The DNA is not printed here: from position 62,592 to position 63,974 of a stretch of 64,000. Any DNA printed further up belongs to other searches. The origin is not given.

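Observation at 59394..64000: Phosphonate (2-aminoethylphosphonate) head-group pathway feeding a CDP-alcohol transferase and flippase-like protein, a candidate phosphonolipid or phosphonoglycan locus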

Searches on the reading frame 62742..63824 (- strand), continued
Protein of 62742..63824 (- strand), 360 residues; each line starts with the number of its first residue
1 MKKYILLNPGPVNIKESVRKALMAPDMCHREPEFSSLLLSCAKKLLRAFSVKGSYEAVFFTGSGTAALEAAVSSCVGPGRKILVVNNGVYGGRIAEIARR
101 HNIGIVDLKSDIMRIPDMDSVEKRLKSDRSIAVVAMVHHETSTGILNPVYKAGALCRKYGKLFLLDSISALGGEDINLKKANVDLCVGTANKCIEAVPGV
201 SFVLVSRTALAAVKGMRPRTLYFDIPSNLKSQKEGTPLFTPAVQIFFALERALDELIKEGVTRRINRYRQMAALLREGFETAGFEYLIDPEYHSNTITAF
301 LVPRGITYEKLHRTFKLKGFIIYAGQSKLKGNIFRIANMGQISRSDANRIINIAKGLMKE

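Call 75: search_protein_families(library=ncbifam, proteins=[L109:10458-11894:+, L109:12045-13070:+, L109:8641-9738:+, L109:9738-10454:+], max_evalue=1e-8)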
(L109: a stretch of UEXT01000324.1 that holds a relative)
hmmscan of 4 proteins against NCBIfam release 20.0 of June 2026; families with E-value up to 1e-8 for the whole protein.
L109:10458-11894:+ (479 aa): 3 families
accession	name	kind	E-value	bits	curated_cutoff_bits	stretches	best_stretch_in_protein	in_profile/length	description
NF041135.1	IPPtranDIPPsyn_Thcocales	equivalog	5.1e-27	94.9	580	1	41-469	18-414/419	bifunctional L-myo-inositol-1-phosphate cytidylyltransferase/CDP-L-myo-inositol myo-inositolphosphotransferase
NF040950.1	archin_ph_syn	equivalog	1e-15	58.1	180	1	281-375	15-107/191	archaetidylinositol phosphate synthase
NF045883.1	PIPSynth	equivalog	2e-13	50.5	170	1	271-400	4-129/197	phosphatidylinositol phosphate synthase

L109:12045-13070:+ (342 aa): 2 families
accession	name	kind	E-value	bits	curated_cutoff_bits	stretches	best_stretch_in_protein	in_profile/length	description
TIGR03476.1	HpnL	subfamily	2.9e-46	158.2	195.65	1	5-317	5-312/318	putative membrane protein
TIGR00374.1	TIGR00374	subfamily_domain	8.5e-16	58.3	43.2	1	11-305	3-295/323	flippase-like domain-containing protein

L109:8641-9738:+ (366 aa): 5 families
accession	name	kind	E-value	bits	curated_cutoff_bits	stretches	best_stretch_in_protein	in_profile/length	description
TIGR03301.1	PhnW-AepZ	equivalog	9.9e-108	360.7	360.8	1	8-360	1-352/355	2-aminoethylphosphonate aminotransferase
NF010006.0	PRK13479.1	equivalog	3.1e-79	266.8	296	1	4-362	3-360/369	2-aminoethylphosphonate--pyruvate transaminase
TIGR02326.1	transamin_PhnW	equivalog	1.3e-78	264.6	400.8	1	6-361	3-358/363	2-aminoethylphosphonate--pyruvate transaminase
NF046070.1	PyrdoxPyrvTramin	equivalog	3.8e-48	164.2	600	1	4-349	3-349/369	pyridoxamine--pyruvate transaminase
NF045640.1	AspGlyoxATaseBhcA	equivalog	5.9e-37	127.5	650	1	10-352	8-353/395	L-aspartate--glyoxylate aminotransferase BhcA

L109:9738-10454:+ (239 aa): 15 families
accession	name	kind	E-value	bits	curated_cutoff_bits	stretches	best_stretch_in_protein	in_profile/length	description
TIGR03992.1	Arch_glmU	subfamily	7e-26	91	292.1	1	1-170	1-169/393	bifunctional sugar-1-phosphate nucleotidylyltransferase/acetyltransferase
NF041135.1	IPPtranDIPPsyn_Thcocales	equivalog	5.8e-24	84.8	580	1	1-236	1-218/419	bifunctional L-myo-inositol-1-phosphate cytidylyltransferase/CDP-L-myo-inositol myo-inositolphosphotransferase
NF041313.1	UDPGP_AglF_Halo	equivalog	1.4e-20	73.7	400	1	1-148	1-152/234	UTP--glucose-1-phosphate uridylyltransferase AglF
NF041173.1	Sug_nt_acttase_Thmprot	equivalog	2.8e-14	52.9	600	1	1-135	1-132/405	bifunctional sugar-1-phosphate nucleotidylyltransferase/acetyltransferase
TIGR01208.1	rmlA_long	equivalog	3.5e-13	49.2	320.25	1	2-237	1-236/353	glucose-1-phosphate thymidylyltransferase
NF045665.1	NTPtran_DVU1551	equivalog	7.7e-13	48.2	315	1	1-119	1-114/359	DVU_1551 family NTP transferase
NF038362.1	Sden_1164_fam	equivalog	8.7e-12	45.1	300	1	3-239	4-262/266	Sden_1164 family protein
NF049965.1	GlMnHpPGnyltfHddC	equivalog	8.8e-11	41.9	300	1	1-115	1-114/221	D-glycero-D-manno-heptose 1-phosphate guanosyltransferase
NF045761.1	NAMPUrTaseMurU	equivalog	9.6e-11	42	250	1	1-76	1-77/226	N-acetylmuramate alpha-1-phosphate uridylyltransferase MurU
NF010933.0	PRK14353.1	equivalog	3e-10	39.3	505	1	2-119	7-122/453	bifunctional UDP-N-acetylglucosamine diphosphorylase/glucosamine-1-phosphate N-acetyltransferase GlmU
TIGR01173.1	glmU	equivalog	3.6e-10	39.3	366.85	1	1-123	1-119/452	bifunctional UDP-N-acetylglucosamine diphosphorylase/glucosamine-1-phosphate N-acetyltransferase GlmU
NF010932.0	PRK14352.1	equivalog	5.6e-10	38.5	611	1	3-119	9-124/488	bifunctional UDP-N-acetylglucosamine diphosphorylase/glucosamine-1-phosphate N-acetyltransferase GlmU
NF010940.0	PRK14360.1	equivalog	9.2e-10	37.6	602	1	4-119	5-117/452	bifunctional UDP-N-acetylglucosamine diphosphorylase/glucosamine-1-phosphate N-acetyltransferase GlmU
TIGR02623.1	G1P_cyt_trans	equivalog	1.3e-09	37.9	300.25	1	1-61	1-61/255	glucose-1-phosphate cytidylyltransferase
NF052502.1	man1P_GTase_Rv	exception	2.6e-09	36.4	440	1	2-115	2-116/352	mannose-1-phosphate guanylyltransferase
